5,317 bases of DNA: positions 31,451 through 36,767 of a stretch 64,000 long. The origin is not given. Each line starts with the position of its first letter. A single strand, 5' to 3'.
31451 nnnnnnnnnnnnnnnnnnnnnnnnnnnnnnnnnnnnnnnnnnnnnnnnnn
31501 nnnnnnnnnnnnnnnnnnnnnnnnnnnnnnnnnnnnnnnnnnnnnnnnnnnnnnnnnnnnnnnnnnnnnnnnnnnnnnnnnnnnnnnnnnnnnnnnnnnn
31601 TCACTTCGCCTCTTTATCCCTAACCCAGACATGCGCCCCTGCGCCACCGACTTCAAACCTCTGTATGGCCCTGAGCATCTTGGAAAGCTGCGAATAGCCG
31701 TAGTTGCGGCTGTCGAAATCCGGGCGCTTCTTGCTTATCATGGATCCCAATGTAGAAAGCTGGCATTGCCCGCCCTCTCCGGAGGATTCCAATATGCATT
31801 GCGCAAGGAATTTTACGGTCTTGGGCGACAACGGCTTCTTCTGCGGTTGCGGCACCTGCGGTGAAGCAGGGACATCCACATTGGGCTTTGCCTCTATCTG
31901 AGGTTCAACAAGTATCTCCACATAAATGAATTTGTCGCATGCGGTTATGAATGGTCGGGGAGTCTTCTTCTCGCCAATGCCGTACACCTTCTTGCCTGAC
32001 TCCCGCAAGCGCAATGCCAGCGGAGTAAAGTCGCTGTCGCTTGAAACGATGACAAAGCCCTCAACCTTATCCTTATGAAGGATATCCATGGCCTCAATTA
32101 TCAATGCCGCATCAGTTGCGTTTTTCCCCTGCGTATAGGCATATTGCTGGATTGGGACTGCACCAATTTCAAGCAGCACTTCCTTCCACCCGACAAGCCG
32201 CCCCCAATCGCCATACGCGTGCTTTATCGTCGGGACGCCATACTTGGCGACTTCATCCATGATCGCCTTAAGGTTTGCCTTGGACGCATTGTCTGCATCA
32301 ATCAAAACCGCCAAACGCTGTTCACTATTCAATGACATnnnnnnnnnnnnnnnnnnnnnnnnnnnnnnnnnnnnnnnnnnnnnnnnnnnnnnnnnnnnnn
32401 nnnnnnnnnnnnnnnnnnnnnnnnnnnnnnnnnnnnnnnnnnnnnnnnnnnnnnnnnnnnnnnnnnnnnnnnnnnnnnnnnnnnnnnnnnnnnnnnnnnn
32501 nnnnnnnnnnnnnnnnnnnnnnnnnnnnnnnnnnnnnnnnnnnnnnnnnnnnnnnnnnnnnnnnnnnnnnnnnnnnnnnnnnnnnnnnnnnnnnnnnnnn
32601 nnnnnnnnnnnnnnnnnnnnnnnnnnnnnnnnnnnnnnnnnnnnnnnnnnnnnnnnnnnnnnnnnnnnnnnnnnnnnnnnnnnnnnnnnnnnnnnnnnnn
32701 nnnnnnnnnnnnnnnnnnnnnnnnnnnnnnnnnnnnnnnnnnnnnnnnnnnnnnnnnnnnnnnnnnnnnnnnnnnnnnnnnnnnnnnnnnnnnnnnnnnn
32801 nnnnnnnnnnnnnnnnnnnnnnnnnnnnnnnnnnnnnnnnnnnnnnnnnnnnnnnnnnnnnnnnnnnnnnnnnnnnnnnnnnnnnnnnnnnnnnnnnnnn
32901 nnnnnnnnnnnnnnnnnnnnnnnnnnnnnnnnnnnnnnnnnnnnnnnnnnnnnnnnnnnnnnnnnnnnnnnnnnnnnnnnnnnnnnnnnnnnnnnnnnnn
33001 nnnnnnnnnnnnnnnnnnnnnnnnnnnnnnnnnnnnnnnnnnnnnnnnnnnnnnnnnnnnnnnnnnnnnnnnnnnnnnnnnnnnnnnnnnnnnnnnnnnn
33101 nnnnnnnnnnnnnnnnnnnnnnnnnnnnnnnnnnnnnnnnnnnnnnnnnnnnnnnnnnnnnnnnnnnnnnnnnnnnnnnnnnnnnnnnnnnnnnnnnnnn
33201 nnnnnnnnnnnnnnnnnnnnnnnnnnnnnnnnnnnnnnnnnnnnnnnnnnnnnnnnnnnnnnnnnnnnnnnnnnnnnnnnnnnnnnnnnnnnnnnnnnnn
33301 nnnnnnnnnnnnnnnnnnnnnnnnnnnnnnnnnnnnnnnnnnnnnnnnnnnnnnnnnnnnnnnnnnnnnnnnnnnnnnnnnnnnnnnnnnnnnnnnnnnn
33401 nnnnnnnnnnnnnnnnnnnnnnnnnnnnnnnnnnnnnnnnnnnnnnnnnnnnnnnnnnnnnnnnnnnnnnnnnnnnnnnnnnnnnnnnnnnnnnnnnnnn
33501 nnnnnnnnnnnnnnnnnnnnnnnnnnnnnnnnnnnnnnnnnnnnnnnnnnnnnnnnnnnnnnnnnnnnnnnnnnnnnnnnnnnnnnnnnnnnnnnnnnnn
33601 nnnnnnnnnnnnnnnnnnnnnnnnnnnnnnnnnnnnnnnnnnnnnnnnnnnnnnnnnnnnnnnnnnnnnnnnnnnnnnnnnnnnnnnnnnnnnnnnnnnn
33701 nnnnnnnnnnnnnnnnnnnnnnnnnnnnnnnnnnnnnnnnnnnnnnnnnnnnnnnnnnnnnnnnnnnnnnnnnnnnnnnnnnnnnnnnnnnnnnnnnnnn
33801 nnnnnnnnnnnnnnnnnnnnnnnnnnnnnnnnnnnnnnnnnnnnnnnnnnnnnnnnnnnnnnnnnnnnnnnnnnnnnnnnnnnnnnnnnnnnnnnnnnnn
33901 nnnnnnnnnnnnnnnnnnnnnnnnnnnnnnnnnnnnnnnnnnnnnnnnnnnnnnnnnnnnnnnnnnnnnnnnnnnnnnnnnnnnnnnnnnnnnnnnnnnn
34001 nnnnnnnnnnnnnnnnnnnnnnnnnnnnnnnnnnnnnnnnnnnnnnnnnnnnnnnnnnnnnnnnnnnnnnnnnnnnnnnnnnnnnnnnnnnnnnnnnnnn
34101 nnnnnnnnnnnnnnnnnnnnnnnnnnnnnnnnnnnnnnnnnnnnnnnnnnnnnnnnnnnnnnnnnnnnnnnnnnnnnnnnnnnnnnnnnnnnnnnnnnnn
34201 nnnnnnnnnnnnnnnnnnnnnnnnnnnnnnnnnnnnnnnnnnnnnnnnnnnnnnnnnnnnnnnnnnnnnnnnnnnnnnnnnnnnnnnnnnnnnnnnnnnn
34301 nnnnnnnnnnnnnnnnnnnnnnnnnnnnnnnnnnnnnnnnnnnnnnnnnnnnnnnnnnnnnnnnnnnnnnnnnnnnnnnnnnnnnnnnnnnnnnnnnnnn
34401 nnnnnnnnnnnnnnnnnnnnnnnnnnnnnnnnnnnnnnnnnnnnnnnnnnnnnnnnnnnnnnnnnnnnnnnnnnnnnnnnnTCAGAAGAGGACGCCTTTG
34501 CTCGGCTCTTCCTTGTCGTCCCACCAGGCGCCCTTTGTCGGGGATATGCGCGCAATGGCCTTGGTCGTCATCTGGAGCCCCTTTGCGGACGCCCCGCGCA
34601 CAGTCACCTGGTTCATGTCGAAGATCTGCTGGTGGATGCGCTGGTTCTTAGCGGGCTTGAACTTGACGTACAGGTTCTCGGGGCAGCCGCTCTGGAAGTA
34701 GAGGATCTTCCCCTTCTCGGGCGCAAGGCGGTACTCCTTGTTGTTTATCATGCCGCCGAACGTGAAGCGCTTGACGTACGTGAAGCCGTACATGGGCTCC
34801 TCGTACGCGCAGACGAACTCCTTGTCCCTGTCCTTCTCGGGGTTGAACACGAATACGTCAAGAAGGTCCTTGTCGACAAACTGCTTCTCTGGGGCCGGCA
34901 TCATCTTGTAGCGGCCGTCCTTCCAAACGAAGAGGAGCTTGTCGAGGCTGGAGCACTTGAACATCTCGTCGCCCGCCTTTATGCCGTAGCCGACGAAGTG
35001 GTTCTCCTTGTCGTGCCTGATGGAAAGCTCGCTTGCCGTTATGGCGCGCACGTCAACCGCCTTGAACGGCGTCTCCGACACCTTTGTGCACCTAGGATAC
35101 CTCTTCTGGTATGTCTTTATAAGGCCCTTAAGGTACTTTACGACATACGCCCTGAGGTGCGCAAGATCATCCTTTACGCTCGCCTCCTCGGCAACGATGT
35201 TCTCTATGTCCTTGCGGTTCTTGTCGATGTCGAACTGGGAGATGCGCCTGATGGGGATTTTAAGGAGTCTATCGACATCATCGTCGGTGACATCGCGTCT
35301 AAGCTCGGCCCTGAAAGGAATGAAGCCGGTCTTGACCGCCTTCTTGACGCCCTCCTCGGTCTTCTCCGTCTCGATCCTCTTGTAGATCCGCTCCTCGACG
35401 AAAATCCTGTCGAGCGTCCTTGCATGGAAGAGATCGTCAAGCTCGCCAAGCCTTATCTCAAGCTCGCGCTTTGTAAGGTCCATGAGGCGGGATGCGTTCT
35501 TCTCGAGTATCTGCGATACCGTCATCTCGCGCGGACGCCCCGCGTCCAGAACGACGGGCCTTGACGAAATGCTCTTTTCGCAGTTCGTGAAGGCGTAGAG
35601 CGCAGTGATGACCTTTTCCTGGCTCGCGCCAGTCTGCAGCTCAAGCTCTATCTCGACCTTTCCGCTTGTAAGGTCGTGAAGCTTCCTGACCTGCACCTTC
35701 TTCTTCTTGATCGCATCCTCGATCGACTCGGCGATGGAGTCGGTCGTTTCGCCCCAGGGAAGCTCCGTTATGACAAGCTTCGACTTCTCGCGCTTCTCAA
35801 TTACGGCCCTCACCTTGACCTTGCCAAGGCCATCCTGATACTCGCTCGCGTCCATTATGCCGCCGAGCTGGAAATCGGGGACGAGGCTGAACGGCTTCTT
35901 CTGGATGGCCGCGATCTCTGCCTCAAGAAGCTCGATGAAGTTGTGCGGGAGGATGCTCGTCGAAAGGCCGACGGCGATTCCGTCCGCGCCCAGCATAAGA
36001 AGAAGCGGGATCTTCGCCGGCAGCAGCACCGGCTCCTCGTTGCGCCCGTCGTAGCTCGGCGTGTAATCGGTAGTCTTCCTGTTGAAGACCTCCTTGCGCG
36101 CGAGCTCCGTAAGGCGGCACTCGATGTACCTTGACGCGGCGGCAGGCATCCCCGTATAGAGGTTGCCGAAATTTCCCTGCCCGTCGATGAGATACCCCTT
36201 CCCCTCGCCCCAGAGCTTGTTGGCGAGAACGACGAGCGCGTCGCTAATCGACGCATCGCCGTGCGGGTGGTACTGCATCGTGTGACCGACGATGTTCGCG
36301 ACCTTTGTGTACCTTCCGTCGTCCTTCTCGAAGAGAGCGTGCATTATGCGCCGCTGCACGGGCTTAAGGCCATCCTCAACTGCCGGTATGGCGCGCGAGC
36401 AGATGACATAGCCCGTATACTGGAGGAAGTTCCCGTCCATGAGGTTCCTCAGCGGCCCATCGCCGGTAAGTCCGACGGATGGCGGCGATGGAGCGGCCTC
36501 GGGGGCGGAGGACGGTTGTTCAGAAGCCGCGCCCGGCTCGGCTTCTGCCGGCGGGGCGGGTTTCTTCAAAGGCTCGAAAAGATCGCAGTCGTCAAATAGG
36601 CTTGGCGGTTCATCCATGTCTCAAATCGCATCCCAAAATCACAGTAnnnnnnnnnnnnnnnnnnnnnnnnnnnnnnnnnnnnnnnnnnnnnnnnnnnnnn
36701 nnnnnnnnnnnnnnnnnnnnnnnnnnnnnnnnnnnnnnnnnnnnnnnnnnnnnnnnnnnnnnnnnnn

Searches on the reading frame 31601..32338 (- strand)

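Call 45: search_protein_families(library=pfam, proteins=[window:31601-32338:-], max_evalue=0.001)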
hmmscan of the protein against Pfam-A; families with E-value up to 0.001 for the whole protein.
window:31601-32338:- (245 aa): 2 families
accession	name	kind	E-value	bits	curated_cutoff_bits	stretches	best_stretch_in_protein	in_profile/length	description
PF01936.24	NYN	-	2.1e-36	126.1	24.2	1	8-140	1-144/145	NYN domain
PF12872.13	OST-HTH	-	5.4e-13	49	23.8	1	182-233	12-64/71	OST-HTH/LOTUS domain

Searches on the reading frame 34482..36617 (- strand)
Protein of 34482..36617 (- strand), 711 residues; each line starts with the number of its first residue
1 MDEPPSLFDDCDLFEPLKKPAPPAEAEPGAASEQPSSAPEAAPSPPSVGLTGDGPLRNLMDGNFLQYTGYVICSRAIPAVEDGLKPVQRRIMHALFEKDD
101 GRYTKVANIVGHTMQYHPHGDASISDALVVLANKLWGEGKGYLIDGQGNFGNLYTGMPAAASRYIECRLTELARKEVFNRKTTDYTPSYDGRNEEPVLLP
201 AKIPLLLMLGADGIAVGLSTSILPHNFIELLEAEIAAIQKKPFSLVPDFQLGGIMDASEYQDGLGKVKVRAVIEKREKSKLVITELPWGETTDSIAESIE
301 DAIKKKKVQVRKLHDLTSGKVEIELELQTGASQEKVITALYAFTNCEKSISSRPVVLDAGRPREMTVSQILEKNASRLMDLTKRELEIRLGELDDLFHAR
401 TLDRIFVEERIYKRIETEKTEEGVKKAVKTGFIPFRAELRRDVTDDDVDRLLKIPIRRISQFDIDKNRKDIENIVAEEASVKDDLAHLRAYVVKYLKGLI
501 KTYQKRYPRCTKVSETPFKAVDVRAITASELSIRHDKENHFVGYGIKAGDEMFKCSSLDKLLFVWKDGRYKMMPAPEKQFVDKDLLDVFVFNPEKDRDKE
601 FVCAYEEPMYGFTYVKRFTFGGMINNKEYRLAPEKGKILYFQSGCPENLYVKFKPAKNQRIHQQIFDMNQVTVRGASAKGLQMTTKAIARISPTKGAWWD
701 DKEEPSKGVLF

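Call 100: find_homologous_proteins(query=window:34482-36617:-, max_evalue=1e-50)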
Query window:34482-36617:- (711 aa): 8000 proteins with E <= 1e-50 among 8000 candidates; the best 120 are listed.
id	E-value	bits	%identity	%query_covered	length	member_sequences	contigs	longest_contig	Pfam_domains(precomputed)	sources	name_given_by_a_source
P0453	0.0e+0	1619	100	100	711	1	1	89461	PF00521.27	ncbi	-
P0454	0.0e+0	1601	98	100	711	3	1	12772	PF00521.27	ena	-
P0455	0.0e+0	1390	86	100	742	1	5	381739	PF00521.27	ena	-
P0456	0.0e+0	1252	76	100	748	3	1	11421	PF00521.27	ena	-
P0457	0.0e+0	1227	75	100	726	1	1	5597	PF00521.27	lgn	-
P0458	0.0e+0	1227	74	100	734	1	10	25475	PF00521.27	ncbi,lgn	-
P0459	0.0e+0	1224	74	100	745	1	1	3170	PF00521.27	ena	-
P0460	0.0e+0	1223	74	100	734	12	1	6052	PF00521.27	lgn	-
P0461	0.0e+0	1222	74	100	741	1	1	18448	PF00521.27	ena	-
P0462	0.0e+0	1222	75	100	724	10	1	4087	PF00521.27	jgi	jgi:topoisomerase-4 subunit A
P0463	0.0e+0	1221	73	100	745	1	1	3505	PF00521.27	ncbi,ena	-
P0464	0.0e+0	1221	74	100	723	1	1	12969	PF00521.27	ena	-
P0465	0.0e+0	1219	73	100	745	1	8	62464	PF00521.27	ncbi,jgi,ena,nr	ncbi:MAG: DNA topoisomerase IV subunit A [Kiritimatiellae bacterium]|nr:DNA topoisomerase IV subunit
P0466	0.0e+0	1219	76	100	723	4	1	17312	PF00521.27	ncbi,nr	ncbi:MAG: DNA topoisomerase IV subunit A [Kiritimatiellae bacterium]|nr:DNA topoisomerase IV subunit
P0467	0.0e+0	1219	73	100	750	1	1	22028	PF00521.27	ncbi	-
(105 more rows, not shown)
